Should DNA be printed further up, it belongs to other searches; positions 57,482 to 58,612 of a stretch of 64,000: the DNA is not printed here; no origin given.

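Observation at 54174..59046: Overlapping-gene operon converting hydroxypyruvate/glycerate to pyruvate, beside an archaeal-type cupin PGI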

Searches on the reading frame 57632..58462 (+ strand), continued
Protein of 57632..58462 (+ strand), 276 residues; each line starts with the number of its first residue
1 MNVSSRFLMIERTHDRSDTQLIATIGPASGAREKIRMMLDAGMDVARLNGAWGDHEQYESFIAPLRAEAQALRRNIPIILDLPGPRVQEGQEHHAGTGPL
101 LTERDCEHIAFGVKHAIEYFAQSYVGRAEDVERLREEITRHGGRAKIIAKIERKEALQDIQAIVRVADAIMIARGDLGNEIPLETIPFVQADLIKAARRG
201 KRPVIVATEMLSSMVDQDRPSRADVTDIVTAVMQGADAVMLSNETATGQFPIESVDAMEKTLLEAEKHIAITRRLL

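Call 95: search_protein_representatives(alignment_id=A1)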
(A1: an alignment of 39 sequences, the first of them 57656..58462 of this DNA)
Query: 39 sequences, 266 profile positions. Proteins with E-value up to 0.001 (for the whole library): 33827; up to 1e-10: 20368; up to 1e-30: 7104. The best 150 are listed.
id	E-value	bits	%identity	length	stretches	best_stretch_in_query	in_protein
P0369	6.2e-129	445.3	-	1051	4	66-257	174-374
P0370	4.6e-118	409.7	-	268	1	2-262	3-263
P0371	9.4e-117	405.4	-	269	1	2-260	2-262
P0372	4.9e-115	399.8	-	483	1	3-265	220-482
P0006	3.0e-114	397.1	-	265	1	3-263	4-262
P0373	5.6e-114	396.3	-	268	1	3-259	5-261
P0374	4.9e-111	386.6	-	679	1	1-262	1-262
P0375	9.8e-110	382.4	-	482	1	2-262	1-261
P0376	4.0e-108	377.1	-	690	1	3-265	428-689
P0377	1.6e-105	368.6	-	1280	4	89-259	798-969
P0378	2.0e-105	368.2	-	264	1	2-258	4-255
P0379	1.1e-104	365.9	-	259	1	3-259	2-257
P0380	1.1e-103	362.5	-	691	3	3-258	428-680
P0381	1.9e-97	342.1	-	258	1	7-257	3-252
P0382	4.3e-97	340.9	-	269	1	6-258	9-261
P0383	6.5e-97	340.3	-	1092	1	4-255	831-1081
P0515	1.0e-85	303.6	-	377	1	3-258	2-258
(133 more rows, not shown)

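Call 96: search_protein_families(library=pfam, proteins=[P0383, P0376, P0380, P0374, P0375, P0515, P0369, P0377], max_evalue=0.00001)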
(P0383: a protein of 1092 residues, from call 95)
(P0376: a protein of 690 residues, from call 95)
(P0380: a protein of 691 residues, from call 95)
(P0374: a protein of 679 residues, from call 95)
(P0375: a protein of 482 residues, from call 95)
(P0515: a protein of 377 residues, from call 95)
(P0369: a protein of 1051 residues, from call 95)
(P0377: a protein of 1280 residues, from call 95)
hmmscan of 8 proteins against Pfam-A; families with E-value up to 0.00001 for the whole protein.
P0383 (1092 aa): 5 families
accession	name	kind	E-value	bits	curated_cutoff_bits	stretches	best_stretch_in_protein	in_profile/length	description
PF00224.27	PK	-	1.7e-67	228.3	30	2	912-1070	170-328/328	Pyruvate kinase, barrel domain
PF13660.11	DUF4147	-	2.1e-56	191.4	23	1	20-242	2-224/234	Domain of unknown function (DUF4147)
PF00113.28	Enolase_C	-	2.3e-56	191.7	21.5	1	564-825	7-277/296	Enolase, C-terminal TIM barrel domain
PF03952.21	Enolase_N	-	2.3e-29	102.7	35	1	431-549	1-131/131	Enolase, N-terminal domain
PF05161.18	MOFRL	-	3.2e-21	76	28.3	1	311-414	2-106/106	MOFRL family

P0376 (690 aa): 3 families
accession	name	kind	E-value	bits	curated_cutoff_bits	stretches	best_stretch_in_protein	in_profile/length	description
PF00224.27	PK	-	2.5e-62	211.3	30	2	512-667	172-327/328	Pyruvate kinase, barrel domain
PF13660.11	DUF4147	-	4.9e-58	196.8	23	1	22-243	3-224/234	Domain of unknown function (DUF4147)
PF05161.18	MOFRL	-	6.4e-21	75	28.3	1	311-414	2-106/106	MOFRL family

P0380 (691 aa): 1 family
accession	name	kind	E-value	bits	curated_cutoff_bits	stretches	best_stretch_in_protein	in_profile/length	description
PF00224.27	PK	-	9.2e-118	393.5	30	2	43-388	2-328/328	Pyruvate kinase, barrel domain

P0374 (679 aa): 3 families
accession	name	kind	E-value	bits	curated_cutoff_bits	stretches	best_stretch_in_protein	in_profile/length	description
PF00113.28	Enolase_C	-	1e-108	363.6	21.5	1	408-678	2-279/296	Enolase, C-terminal TIM barrel domain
PF00224.27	PK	-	3.7e-73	246.9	30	2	89-244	173-328/328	Pyruvate kinase, barrel domain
PF03952.21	Enolase_N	-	7.5e-48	162.5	35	1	270-399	1-131/131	Enolase, N-terminal domain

P0375 (482 aa): 2 families
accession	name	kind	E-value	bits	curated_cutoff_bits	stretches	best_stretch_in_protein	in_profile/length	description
PF00224.27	PK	-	8.4e-75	252.3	30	2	89-243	174-328/328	Pyruvate kinase, barrel domain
PF00300.27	His_Phos_1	-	1.1e-33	117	21.7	1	278-464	1-181/194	Histidine phosphatase superfamily (branch 1)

P0515 (377 aa): 2 families
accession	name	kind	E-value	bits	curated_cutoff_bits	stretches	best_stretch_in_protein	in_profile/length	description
PF00224.27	PK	-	1.9e-88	297.1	30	2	85-244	170-328/328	Pyruvate kinase, barrel domain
PF02887.21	PK_C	-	2.9e-07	31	28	1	297-365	30-98/114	Pyruvate kinase, alpha/beta domain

P0369 (1051 aa): 4 families
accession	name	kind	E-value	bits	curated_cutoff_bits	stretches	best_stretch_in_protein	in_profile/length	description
PF00224.27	PK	-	1.5e-166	553.9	30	2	22-361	2-328/328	Pyruvate kinase, barrel domain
PF00406.28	ADK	-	5.6e-38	130.9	26.8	1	807-982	2-149/151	Adenylate kinase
PF13207.12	AAA_17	-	2.8e-23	83.2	27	1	807-924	1-122/136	AAA domain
PF13238.12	AAA_18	-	3.7e-06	27.9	29.4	1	804-927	1-114/128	AAA domain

P0377 (1280 aa): 2 families
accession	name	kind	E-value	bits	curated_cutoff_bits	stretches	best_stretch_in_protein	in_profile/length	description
PF00224.27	PK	-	2.4e-173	576.2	30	2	631-953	2-327/328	Pyruvate kinase, barrel domain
PF02887.21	PK_C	-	1.9e-30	105.7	28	2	454-565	1-101/114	Pyruvate kinase, alpha/beta domain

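Call 97: find_encoding_contigs(protein=P0383, flank=5000, max_places=3)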
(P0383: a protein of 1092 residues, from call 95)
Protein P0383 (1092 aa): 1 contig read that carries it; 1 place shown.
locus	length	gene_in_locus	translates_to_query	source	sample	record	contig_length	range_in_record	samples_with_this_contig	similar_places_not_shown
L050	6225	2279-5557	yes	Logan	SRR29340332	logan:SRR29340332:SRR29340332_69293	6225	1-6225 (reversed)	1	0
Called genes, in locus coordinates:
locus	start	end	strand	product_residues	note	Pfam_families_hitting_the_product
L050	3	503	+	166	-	?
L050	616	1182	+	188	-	PF02308:MgtC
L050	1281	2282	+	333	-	PF00389:2-Hacid_dh, PF02826:2-Hacid_dh_C, PF03446:NAD_binding_2 (weak)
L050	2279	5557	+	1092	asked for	PF13660:DUF4147, PF05161:MOFRL, PF03952:Enolase_N, PF00113:Enolase_C, PF00224:PK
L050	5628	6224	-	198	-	?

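Call 99: find_encoding_contigs(protein=P0118, flank=7000, max_places=1)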
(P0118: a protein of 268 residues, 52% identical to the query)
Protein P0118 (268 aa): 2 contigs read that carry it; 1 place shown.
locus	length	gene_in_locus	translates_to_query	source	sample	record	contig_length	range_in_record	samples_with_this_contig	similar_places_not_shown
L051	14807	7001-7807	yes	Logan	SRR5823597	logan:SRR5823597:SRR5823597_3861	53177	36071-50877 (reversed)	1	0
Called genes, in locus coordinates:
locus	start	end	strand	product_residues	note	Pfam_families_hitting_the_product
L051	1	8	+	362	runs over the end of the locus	PF11141:DUF2914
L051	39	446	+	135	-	-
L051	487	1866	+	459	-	PF01946:Thi4 (weak), PF01266:DAO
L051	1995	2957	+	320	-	-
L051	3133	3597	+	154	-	-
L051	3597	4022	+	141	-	-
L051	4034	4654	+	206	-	PF09335:VTT_dom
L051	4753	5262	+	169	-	-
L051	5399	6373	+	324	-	PF00389:2-Hacid_dh, PF02826:2-Hacid_dh_C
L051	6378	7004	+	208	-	PF00300:His_Phos_1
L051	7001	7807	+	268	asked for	PF00224:PK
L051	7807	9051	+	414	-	PF03952:Enolase_N, PF00113:Enolase_C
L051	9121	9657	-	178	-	PF01569:PAP2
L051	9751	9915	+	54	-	-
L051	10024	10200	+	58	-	-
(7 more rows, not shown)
